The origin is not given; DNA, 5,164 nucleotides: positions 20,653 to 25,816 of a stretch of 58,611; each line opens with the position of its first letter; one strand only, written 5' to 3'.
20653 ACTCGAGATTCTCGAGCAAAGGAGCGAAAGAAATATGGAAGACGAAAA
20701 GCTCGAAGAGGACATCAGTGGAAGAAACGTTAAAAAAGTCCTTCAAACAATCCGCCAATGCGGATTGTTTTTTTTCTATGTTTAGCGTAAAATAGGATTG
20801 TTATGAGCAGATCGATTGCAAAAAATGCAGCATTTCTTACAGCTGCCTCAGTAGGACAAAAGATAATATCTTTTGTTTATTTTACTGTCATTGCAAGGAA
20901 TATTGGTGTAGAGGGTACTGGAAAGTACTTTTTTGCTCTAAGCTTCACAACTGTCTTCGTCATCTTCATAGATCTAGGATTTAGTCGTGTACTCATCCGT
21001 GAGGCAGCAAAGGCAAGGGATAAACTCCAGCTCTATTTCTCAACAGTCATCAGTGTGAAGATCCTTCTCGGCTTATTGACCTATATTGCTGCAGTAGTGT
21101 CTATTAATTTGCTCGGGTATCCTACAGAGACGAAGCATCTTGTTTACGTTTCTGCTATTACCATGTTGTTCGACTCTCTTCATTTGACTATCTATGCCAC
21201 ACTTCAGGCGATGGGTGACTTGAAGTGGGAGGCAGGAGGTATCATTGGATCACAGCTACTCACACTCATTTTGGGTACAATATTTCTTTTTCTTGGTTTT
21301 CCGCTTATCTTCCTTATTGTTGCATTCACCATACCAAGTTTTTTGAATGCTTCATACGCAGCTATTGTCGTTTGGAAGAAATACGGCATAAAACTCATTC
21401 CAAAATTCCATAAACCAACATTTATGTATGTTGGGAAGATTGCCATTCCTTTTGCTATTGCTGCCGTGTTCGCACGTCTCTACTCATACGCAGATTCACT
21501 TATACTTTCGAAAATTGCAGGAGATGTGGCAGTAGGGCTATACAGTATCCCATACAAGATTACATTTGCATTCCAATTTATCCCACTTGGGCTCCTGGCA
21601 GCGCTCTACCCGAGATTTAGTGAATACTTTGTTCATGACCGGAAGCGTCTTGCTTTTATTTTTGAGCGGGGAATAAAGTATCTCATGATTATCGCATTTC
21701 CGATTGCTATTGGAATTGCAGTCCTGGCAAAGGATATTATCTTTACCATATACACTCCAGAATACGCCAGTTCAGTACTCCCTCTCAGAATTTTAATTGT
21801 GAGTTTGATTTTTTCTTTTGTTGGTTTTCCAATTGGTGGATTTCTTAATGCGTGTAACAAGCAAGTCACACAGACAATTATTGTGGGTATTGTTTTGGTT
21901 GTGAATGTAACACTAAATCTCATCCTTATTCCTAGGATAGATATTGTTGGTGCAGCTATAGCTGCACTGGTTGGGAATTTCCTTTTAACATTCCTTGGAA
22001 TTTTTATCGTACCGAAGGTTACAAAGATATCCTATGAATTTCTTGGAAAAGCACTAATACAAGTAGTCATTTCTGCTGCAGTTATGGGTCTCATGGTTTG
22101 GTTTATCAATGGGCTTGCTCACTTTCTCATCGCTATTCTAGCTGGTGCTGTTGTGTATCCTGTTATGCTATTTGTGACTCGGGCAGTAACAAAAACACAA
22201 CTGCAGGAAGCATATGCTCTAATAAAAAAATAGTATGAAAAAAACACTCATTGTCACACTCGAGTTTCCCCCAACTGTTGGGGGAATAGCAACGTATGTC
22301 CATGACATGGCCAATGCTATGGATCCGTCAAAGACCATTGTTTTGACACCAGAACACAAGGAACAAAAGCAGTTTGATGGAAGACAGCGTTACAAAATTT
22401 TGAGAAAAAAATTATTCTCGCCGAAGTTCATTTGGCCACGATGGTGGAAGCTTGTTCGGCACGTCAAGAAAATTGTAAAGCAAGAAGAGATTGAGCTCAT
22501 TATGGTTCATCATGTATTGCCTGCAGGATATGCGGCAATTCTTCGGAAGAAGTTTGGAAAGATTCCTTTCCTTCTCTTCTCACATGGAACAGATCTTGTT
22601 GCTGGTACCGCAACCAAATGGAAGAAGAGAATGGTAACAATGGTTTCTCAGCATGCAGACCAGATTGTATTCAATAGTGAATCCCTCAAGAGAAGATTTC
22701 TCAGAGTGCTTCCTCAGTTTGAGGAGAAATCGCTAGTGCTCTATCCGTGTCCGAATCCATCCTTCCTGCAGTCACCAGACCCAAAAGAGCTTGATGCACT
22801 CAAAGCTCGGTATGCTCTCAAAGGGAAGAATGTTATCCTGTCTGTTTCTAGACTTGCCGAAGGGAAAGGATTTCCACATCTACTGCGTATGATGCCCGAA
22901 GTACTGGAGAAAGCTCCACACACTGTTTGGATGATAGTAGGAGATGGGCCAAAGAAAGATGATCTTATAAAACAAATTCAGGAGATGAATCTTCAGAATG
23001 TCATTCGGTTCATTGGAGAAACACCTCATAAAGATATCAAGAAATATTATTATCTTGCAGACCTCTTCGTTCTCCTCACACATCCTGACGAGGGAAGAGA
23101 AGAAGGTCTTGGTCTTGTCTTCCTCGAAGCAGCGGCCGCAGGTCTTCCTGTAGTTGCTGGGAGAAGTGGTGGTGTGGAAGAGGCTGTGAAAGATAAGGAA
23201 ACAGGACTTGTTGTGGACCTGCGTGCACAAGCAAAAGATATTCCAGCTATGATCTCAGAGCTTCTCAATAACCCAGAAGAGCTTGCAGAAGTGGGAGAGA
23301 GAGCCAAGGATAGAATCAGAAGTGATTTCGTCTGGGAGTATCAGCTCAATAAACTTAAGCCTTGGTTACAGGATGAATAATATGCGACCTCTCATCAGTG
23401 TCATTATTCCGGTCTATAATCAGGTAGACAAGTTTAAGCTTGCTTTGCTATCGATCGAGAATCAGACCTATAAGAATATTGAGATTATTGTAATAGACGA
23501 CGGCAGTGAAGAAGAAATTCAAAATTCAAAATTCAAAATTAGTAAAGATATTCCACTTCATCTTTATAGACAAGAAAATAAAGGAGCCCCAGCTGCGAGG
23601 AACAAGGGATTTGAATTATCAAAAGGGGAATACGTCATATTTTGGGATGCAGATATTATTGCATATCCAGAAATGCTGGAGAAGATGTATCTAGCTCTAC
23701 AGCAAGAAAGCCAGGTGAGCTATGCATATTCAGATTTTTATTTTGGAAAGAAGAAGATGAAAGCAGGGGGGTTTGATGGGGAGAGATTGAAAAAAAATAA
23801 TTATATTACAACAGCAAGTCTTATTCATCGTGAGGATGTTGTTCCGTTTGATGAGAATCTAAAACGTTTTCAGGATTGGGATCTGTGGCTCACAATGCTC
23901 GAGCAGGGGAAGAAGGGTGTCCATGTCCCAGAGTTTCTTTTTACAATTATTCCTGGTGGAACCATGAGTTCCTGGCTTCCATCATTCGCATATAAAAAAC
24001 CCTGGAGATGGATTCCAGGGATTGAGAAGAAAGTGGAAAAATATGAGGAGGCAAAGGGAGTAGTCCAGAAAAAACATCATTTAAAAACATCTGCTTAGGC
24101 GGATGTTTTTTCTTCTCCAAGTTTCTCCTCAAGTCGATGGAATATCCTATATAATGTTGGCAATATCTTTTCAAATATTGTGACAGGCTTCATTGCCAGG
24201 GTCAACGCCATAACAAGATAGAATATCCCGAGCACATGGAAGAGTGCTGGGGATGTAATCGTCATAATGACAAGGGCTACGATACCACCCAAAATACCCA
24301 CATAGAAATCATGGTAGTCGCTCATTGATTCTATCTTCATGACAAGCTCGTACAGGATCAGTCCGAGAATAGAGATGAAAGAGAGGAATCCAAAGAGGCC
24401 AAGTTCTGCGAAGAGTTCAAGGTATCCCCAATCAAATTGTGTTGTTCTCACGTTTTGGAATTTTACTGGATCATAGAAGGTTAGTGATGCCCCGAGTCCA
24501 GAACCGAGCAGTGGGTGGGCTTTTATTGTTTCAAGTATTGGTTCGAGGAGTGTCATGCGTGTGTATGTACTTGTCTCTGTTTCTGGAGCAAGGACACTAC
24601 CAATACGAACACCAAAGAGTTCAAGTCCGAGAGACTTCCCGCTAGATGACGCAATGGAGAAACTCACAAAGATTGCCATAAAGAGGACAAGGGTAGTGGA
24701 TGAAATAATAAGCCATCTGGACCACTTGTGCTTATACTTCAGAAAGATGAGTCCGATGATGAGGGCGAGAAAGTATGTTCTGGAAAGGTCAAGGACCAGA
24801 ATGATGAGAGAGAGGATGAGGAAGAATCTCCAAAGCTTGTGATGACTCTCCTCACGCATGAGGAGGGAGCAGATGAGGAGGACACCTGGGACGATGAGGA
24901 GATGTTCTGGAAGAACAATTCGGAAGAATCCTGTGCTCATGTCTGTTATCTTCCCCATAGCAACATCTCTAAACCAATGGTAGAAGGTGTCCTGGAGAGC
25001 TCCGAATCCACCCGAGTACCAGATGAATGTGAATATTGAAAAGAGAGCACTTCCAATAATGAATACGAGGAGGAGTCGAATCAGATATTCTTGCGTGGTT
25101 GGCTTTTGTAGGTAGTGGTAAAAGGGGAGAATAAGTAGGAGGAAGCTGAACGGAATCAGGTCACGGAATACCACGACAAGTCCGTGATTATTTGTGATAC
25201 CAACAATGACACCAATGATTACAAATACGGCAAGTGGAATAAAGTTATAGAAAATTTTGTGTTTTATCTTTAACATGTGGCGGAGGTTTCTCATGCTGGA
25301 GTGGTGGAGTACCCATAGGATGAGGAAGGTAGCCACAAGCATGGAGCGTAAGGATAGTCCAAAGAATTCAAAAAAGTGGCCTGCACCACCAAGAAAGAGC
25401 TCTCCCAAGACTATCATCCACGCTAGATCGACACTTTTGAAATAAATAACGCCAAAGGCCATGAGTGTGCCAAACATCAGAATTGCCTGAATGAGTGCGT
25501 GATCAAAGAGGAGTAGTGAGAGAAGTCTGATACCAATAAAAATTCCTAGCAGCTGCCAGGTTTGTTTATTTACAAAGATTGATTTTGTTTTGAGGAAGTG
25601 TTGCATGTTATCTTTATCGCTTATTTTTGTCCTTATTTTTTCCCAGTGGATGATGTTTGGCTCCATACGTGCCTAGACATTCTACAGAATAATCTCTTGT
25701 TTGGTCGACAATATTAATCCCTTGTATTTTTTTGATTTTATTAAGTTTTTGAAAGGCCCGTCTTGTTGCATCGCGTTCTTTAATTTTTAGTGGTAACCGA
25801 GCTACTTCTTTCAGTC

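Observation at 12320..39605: Six same-orientation tandem arrays of a 7-nt unit (RAAATTC), five embedded in frame in unrelated housekeeping genes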

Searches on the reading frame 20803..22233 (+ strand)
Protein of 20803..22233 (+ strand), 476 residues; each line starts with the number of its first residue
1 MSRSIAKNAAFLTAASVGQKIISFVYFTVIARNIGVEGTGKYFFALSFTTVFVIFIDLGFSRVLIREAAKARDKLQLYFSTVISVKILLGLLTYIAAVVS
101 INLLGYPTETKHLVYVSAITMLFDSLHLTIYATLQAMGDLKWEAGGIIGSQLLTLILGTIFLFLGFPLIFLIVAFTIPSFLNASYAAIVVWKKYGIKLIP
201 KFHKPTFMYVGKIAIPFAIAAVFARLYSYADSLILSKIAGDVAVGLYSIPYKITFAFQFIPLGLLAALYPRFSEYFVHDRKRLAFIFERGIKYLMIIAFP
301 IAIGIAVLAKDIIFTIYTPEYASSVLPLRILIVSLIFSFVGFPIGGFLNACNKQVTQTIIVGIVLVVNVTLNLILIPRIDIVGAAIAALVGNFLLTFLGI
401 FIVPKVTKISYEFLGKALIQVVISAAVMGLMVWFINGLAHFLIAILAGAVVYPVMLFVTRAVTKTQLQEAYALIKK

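Call 63: search_protein_families(library=ncbifam, proteins=[window:20803-22233:+], max_evalue=0.001)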
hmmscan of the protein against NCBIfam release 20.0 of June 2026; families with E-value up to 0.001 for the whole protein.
window:20803-22233:+ (476 aa): 5 families
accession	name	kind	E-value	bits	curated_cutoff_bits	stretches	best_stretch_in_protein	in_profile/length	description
NF041871.1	Wzx_EPS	equivalog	1.9e-18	66.5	800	1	21-468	18-469/492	exopolysaccharide biosynthesis flippase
TIGR02900.1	spore_V_B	equivalog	5.4e-12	45.2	372.3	2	290-452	318-485/488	stage V sporulation protein B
NF007773.0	PRK10459.1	equivalog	1.5e-09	37.4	273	1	13-468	15-476/492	MOP flippase family protein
NF047674.1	TeichurnBiosyTuaB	equivalog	4.8e-07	29.2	580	1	6-447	9-457/469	teichuronic acid biosynthesis protein TuaB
TIGR00797.1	matE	subfamily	1.7e-06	27.2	147.4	1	216-446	1-244/396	MATE family efflux transporter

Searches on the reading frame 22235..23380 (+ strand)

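Call 63: search_protein_families(library=ncbifam, proteins=[window:22235-23380:+], max_evalue=0.001)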
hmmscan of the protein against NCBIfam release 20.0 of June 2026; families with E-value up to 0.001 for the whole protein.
window:22235-23380:+ (381 aa): 35 families (the best 25 are shown)
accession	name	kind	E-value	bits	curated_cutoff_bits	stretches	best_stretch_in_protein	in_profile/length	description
TIGR03999.1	thiol_BshA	equivalog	3e-33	115.3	273.7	1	73-371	72-363/375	N-acetyl-alpha-D-glucosaminyl L-malate synthase BshA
TIGR04063.1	stp3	hypoth_equivalog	1.9e-25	89.6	442.05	1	116-372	133-386/397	TIGR04063 family PEP-CTERM/XrtA system glycosyltransferase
TIGR03088.1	stp2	hypoth_equivalog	8.4e-24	84.3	409.05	1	11-370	9-362/374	TIGR03088 family PEP-CTERM/XrtA system glycosyltransferase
NF041876.1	EPS_EpsE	equivalog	1.2e-23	84.1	400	1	77-367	105-382/389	exopolysaccharide biosynthesis GT4 family glycosyltransferase EpsE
NF047684.1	TeichurnBiosyTuaC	equivalog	3e-23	82.4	550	1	75-369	96-377/391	teichuronic acid biosynthesis protein TuaC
TIGR02149.1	glgA_Coryne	subfamily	5.1e-22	78.5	302.4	1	136-370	140-379/391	glycogen synthase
TIGR03449.1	mycothiol_MshA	equivalog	1.8e-20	73.3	462.5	1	137-374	161-396/406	D-inositol-3-phosphate glycosyltransferase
NF049988.1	MGlcDAGSynMgs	equivalog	5.1e-20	72.2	400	1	175-360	189-367/398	alpha-monoglucosyldiacylglycerol synthase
TIGR04157.1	glyco_rSAM_CFB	subfamily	6.2e-20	71.6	400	1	132-367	161-395/406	TIGR04157 family glycosyltransferase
NF038229.1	Glyco4_Geo_Pelo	equivalog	4.2e-18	65.5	400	1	76-367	46-322/338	GPMC system family 4 glycosyltransferase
NF053787.1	GlcN_PG_synth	equivalog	1.6e-15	56.8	480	1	7-374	6-352/361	N-acetylglucosaminyl phosphatidylglycerol synthase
NF012028.0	PRK15484.1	subfamily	3e-15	56.2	618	1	174-373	168-370/380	lipopolysaccharide N-acetylglucosaminyltransferase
NF050063.1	ProtGlycPglJ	equivalog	3.4e-15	56.1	500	1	74-361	74-347/363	N-acetylgalactosamine-N,N'-diacetylbacillosaminyl-diphospho-undecaprenol 4-alpha-N-acetylgalactosaminyltransferase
NF038298.1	EPS_HpsO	equivalog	1.7e-14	53.4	575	1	184-363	186-369/388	hormogonium polysaccharide biosynthesis glycosyltransferase HpsO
TIGR04005.1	wcaL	equivalog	9.7e-14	51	537.6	1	201-368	225-393/406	colanic acid biosynthesis glycosyltransferase WcaL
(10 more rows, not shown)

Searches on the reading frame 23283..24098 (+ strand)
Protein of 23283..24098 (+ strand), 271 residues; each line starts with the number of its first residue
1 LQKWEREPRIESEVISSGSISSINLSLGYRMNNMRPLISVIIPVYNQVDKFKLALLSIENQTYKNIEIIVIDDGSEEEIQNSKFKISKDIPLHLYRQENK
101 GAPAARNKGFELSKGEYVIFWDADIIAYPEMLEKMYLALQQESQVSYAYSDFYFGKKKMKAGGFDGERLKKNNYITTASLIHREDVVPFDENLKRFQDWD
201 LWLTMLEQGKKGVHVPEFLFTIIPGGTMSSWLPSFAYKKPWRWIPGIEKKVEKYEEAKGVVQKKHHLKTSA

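Call 7: search_protein_families(library=ncbifam, proteins=[window:23283-24098:+])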
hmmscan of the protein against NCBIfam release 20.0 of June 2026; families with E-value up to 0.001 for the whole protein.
window:23283-24098:+ (271 aa): 25 families
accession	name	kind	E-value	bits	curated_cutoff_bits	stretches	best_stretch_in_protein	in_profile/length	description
NF007482.0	PRK10073.1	equivalog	3.7e-26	91.9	423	1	31-177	1-149/334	glycosyltransferase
NF047683.1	TeichurnBiosyTuaG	equivalog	7.9e-23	81.4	400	1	31-219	1-200/252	teichuronic acid biosynthesis protein TuaG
NF041875.1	EPS_EpsD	equivalog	1.5e-21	77.2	370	1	38-143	1-108/325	exopolysaccharide biosynthesis glycosyltransferase EpsD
TIGR03965.1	mycofact_glyco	equivalog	1.7e-18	66.8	280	1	35-139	73-179/467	mycofactocin biosynthesis glycosyltransferase MftF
TIGR03937.1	PgaC_IcaA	equivalog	3.1e-15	56.1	422.3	1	34-146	43-157/407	poly-beta-1,6-N-acetyl-D-glucosamine synthase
NF041394.1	GtaseAglG_Halo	equivalog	6.1e-15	55.3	440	1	38-145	3-113/304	glucosyl-dolichyl phosphate glucuronosyltransferase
NF053739.1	GlytfEpsEBac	equivalog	3.2e-14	52.5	450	1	36-221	1-201/265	glycosyltransferase EpsE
NF038299.1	EPS_HpsN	equivalog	3e-13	49.5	425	1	36-146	1-113/317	hormogonium polysaccharide biosynthesis glycosyltransferase HpsN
NF050050.1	ProtGlycPglI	equivalog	8.5e-13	48.3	500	1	36-172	2-139/306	GalNAc(5)-diNAcBac-PP-undecaprenol beta-1,3-glucosyltransferase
NF007453.0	PRK10018.1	equivalog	3.5e-12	46.6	382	1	33-206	3-190/280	colanic acid biosynthesis glycosyltransferase WcaA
TIGR04017.1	WcaA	equivalog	7.7e-12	45.4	495.75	1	34-159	3-130/279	colanic acid biosynthesis glycosyltransferase WcaA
TIGR03111.1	glyc2_xrt_Gpos1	hypoth_equivalog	4.6e-11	42.1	363.95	1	33-145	46-162/439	TIGR03111 family XrtG-associated glycosyltransferase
TIGR04283.1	glyco_like_mftF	equivalog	3e-09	36.8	182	1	38-155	1-112/221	TIGR04283 family arsenosugar biosynthesis glycosyltransferase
NF038302.1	EPS_HpsE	equivalog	3.7e-09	36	300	1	38-146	3-118/307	hormogonium polysaccharide biosynthesis glycosyltransferase HpsE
NF050819.1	PolSacchBiosHfsG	equivalog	5.9e-09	35.5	500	1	33-156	9-133/302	polysaccharide biosynthesis protein HfsG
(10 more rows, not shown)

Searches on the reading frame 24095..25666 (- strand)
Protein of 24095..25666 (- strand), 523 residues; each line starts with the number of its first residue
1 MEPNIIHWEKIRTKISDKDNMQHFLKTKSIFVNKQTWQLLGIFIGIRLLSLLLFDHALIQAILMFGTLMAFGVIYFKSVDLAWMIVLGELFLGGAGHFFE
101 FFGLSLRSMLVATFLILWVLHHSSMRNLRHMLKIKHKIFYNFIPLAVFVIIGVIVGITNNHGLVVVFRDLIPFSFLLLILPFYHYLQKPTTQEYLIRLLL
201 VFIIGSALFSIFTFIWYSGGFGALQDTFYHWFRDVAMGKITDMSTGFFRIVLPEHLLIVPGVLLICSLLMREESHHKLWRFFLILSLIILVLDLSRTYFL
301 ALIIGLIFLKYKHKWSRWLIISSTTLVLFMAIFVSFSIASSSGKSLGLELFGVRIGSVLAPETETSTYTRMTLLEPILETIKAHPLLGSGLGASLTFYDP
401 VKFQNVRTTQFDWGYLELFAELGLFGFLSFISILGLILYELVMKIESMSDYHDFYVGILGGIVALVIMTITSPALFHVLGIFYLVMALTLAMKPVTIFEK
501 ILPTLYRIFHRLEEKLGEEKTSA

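Call 28: search_protein_families(library=pfam, proteins=[window:24095-25666:-], max_evalue=0.00001)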
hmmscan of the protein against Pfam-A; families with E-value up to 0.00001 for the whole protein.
window:24095-25666:- (523 aa): 1 family
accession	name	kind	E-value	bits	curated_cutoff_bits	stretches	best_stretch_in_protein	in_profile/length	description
PF04932.20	Wzy_C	-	4.4e-15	56.2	31.7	1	281-431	1-149/149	O-Antigen ligase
